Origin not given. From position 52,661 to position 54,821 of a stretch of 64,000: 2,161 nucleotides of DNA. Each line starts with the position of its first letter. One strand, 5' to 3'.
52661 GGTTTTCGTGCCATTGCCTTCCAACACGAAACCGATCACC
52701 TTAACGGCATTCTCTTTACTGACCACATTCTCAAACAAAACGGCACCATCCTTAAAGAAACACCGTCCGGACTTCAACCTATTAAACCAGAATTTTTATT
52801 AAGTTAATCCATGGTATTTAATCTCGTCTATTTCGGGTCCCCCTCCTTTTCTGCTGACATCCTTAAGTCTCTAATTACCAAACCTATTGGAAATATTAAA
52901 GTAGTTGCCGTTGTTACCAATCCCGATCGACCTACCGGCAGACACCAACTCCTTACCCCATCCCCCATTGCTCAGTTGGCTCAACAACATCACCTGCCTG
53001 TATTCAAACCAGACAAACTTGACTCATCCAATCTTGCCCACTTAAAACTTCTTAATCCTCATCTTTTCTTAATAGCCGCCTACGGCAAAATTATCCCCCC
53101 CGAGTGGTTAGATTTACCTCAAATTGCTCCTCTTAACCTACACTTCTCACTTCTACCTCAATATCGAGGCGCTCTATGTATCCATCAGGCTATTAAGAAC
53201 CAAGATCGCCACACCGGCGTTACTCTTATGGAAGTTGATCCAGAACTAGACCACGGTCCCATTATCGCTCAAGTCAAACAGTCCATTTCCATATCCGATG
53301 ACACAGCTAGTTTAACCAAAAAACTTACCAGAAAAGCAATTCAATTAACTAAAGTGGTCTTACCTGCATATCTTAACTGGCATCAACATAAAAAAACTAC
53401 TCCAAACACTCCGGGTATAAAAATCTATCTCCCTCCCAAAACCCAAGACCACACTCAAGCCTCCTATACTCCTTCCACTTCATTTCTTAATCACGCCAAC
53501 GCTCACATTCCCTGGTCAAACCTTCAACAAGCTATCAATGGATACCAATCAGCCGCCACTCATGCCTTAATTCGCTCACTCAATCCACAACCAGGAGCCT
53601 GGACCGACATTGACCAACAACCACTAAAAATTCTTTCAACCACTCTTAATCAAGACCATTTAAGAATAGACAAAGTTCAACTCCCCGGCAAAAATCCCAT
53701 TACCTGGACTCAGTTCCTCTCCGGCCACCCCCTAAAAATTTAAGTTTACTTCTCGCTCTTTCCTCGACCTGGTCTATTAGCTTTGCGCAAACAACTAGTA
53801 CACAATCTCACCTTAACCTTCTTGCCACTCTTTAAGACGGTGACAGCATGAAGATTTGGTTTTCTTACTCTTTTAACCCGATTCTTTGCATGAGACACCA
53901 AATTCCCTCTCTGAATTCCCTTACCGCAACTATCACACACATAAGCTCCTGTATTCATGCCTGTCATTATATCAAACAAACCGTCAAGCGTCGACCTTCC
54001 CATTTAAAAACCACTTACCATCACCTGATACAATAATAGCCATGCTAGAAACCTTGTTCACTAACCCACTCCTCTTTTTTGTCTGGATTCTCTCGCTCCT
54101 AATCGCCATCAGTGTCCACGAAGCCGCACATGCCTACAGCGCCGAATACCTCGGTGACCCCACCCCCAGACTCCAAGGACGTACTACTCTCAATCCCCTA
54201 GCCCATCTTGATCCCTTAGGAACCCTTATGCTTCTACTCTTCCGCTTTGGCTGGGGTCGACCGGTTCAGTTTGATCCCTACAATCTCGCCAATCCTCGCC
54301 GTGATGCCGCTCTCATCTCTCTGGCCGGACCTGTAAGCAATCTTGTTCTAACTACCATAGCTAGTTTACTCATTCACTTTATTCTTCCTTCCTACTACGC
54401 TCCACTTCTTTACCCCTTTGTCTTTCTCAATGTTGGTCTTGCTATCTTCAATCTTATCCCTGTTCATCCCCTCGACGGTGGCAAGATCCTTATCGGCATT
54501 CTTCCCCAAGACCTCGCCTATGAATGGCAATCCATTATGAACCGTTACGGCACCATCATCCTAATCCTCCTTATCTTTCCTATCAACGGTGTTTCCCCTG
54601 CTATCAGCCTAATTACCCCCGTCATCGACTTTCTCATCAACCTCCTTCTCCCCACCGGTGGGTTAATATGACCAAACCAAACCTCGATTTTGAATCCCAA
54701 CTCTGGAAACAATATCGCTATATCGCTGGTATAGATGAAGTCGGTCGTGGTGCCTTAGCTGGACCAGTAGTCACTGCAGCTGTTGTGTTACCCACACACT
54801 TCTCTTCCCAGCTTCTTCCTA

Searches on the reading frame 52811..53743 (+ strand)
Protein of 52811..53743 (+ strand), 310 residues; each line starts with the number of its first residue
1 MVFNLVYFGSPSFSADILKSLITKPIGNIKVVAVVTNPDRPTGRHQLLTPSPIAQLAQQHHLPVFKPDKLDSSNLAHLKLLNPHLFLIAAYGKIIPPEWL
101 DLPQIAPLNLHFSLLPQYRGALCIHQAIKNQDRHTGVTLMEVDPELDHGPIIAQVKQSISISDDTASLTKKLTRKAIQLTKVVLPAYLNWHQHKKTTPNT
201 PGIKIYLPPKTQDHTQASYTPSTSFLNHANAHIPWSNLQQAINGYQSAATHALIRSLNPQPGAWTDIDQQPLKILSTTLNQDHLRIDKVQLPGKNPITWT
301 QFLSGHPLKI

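Call 78: search_protein_families(library=pfam, proteins=[window:52811-53743:+], max_evalue=0.00001)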
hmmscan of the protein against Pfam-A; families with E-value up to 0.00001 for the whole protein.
window:52811-53743:+ (310 aa): 2 families
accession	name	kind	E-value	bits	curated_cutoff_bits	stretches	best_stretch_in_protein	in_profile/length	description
PF00551.24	Formyl_trans_N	-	4.3e-34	118.3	26.1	1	6-176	4-173/181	Formyl transferase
PF02911.23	Formyl_trans_C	-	7.5e-09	36.1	21.1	0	249-281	17-49/100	Formyl transferase, C-terminal domain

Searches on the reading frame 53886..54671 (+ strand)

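Call 78: search_protein_families(library=pfam, proteins=[window:53886-54671:+], max_evalue=0.00001)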
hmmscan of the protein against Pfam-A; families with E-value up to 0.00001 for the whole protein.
window:53886-54671:+ (261 aa): 1 family
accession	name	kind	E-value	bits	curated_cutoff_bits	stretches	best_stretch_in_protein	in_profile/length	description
PF02163.28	Peptidase_M50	-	8.4e-13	48.6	27.2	1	174-229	162-221/221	Peptidase family M50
